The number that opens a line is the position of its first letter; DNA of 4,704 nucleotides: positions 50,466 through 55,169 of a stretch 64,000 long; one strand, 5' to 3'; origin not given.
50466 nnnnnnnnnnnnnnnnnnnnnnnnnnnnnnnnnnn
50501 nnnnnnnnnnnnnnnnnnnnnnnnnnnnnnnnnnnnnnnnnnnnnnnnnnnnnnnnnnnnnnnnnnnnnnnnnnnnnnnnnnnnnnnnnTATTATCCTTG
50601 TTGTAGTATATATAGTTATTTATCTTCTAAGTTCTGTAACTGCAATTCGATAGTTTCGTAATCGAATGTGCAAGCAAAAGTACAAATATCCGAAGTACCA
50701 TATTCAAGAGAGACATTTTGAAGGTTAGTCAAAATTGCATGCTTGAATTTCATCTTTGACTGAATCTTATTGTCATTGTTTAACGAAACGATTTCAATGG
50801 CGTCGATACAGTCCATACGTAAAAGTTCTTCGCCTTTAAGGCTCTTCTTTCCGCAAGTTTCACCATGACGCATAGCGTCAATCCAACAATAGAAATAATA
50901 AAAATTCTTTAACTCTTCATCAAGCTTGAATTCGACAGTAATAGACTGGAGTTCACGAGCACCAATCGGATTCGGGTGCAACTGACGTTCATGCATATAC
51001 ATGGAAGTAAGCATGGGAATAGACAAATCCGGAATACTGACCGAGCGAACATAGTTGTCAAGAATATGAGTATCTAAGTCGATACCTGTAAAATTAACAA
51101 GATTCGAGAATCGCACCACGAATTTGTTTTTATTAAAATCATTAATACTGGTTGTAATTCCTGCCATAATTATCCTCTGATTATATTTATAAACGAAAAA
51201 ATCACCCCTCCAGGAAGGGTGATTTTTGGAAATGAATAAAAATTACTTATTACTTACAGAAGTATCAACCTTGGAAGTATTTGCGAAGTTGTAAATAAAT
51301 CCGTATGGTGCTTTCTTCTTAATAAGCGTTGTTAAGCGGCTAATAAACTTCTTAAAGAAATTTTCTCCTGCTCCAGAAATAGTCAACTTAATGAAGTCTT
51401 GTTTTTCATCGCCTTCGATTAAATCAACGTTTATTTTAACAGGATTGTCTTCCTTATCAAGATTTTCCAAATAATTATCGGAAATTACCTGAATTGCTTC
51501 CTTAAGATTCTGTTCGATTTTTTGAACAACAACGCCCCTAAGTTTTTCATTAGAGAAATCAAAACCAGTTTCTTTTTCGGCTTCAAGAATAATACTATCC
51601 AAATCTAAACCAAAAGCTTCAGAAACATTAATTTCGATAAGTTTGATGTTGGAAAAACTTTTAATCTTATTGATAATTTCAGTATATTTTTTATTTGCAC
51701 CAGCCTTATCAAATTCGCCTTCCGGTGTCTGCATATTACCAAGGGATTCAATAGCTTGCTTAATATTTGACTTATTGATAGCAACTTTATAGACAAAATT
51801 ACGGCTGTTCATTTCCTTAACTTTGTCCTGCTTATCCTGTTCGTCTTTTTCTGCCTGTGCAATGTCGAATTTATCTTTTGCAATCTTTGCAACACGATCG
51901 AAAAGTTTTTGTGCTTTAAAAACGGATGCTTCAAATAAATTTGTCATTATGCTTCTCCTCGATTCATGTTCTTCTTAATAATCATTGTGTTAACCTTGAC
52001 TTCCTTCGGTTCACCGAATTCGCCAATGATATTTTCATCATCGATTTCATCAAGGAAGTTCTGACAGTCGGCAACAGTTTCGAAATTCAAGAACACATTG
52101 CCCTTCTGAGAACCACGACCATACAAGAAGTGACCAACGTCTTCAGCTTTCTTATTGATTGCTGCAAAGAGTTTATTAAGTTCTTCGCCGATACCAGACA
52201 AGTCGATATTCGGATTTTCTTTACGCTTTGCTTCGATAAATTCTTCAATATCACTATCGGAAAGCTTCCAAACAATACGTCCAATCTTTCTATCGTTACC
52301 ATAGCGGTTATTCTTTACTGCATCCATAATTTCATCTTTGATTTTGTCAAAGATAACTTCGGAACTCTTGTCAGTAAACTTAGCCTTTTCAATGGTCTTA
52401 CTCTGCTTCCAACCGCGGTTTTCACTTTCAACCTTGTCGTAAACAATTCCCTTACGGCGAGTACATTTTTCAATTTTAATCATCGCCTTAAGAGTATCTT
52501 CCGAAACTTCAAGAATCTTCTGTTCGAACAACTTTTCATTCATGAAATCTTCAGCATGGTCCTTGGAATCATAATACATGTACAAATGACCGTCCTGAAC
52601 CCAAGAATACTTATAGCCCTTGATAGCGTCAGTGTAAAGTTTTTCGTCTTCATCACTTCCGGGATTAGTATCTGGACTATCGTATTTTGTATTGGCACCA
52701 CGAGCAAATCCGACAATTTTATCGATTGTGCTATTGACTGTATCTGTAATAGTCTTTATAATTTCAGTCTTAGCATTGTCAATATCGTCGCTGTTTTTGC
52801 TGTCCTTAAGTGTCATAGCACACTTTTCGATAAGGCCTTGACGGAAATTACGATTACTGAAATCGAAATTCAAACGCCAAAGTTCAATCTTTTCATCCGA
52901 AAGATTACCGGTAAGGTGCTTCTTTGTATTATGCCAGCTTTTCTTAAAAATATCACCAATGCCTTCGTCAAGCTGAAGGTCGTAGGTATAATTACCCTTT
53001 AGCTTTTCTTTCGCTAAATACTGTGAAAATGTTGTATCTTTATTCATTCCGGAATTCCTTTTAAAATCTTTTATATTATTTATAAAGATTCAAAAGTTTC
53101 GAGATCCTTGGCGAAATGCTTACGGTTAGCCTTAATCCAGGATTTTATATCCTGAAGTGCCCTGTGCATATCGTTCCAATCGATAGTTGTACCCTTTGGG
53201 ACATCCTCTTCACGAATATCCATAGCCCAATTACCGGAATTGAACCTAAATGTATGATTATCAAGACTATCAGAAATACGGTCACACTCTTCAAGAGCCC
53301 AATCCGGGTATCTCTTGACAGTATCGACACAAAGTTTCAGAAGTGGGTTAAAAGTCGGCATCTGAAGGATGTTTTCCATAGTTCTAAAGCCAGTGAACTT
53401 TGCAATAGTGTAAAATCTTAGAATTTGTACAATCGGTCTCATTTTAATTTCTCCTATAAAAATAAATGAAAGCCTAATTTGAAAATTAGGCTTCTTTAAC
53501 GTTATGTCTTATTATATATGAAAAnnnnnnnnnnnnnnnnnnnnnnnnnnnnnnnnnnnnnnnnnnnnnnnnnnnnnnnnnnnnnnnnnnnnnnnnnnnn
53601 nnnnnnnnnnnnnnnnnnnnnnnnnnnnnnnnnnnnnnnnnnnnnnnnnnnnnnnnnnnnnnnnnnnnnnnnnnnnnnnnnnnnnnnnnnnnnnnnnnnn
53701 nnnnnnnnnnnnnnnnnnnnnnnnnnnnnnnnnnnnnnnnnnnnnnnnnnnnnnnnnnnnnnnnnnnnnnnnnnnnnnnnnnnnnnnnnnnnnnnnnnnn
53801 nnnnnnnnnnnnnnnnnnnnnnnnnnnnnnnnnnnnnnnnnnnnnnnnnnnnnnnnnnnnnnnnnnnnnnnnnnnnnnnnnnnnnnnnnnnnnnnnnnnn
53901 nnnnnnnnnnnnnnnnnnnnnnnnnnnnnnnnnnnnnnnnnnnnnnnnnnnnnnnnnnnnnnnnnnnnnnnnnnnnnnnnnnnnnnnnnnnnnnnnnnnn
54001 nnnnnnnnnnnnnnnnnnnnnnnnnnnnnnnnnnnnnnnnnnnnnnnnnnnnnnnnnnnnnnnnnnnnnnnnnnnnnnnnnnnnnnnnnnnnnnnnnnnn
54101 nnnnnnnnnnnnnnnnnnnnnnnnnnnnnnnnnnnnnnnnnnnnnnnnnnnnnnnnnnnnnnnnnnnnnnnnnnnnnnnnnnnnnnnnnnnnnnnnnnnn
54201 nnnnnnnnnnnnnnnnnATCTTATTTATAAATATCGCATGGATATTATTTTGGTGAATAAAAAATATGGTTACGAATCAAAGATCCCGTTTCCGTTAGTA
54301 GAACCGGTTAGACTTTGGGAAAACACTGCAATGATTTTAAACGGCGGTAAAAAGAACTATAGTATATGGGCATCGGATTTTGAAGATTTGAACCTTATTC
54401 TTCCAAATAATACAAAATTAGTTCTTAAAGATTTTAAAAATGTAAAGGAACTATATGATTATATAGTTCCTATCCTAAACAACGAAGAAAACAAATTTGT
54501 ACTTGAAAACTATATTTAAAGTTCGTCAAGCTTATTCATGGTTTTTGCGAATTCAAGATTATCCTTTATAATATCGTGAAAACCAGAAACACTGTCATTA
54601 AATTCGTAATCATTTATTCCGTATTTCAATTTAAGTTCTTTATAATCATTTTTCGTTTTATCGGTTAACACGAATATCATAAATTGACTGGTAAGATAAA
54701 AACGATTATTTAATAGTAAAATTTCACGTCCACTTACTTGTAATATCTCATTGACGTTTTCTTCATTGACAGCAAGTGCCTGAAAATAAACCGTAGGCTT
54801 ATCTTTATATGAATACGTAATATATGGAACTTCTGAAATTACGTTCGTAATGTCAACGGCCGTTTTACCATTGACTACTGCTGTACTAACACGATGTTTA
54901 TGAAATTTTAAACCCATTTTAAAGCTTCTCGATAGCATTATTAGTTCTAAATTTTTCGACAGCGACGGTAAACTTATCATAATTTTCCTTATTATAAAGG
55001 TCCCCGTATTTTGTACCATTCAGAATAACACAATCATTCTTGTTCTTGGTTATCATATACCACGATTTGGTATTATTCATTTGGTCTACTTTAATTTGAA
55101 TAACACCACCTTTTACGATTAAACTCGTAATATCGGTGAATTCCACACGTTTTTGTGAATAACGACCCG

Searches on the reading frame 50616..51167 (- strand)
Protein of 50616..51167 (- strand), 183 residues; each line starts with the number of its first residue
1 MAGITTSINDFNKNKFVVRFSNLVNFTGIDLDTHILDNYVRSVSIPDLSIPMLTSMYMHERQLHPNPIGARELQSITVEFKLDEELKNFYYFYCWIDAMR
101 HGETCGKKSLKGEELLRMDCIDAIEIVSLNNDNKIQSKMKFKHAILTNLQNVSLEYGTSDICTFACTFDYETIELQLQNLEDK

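Call 28: search_protein_families(library=pfam, proteins=[window:50616-51167:-], max_evalue=0.01)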
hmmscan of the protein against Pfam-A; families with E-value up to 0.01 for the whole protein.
window:50616-51167:- (183 aa): 0 families

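Call 72: search_protein_families(library=phrogs, proteins=[window:50616-51167:-], max_evalue=0.01)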
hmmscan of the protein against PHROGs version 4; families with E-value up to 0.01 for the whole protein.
window:50616-51167:- (183 aa): 2 families
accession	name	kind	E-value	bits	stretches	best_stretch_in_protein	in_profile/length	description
phrog_45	-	tail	6.4e-17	62.7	1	12-177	93-256/350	tail tube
phrog_4542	-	tail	0.0017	18.8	1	13-177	28-182/214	tail tube protein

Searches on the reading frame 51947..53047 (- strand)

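Call 8: search_protein_families(library=phrogs, proteins=[window:51947-53047:-], max_evalue=0.00001)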
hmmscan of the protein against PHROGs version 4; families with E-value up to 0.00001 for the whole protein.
window:51947-53047:- (366 aa): 0 families

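Call 28: search_protein_families(library=pfam, proteins=[window:51947-53047:-], max_evalue=0.01)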
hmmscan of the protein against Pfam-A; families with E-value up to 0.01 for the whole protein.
window:51947-53047:- (366 aa): 0 families

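Call 72: search_protein_families(library=phrogs, proteins=[window:51947-53047:-], max_evalue=0.01)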
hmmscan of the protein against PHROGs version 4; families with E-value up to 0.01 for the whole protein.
window:51947-53047:- (366 aa): 1 family
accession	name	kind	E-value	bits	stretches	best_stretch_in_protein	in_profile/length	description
phrog_17011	-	unknown function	0.0013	19.3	1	42-122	45-123/192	-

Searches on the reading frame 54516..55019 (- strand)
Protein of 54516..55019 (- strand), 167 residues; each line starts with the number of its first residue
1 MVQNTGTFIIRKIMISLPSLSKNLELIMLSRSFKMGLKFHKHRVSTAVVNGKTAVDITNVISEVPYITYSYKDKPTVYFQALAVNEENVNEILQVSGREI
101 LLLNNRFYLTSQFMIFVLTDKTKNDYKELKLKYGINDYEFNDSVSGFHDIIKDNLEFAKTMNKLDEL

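Call 28: search_protein_families(library=pfam, proteins=[window:54516-55019:-], max_evalue=0.01)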
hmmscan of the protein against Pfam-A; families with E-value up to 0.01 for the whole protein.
window:54516-55019:- (167 aa): 0 families

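Call 72: search_protein_families(library=phrogs, proteins=[window:54516-55019:-], max_evalue=0.01)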
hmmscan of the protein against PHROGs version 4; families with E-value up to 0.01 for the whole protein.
window:54516-55019:- (167 aa): 1 family
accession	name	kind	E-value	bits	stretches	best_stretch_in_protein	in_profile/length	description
phrog_13581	-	unknown function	0.0036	18.3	1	107-165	21-80/111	-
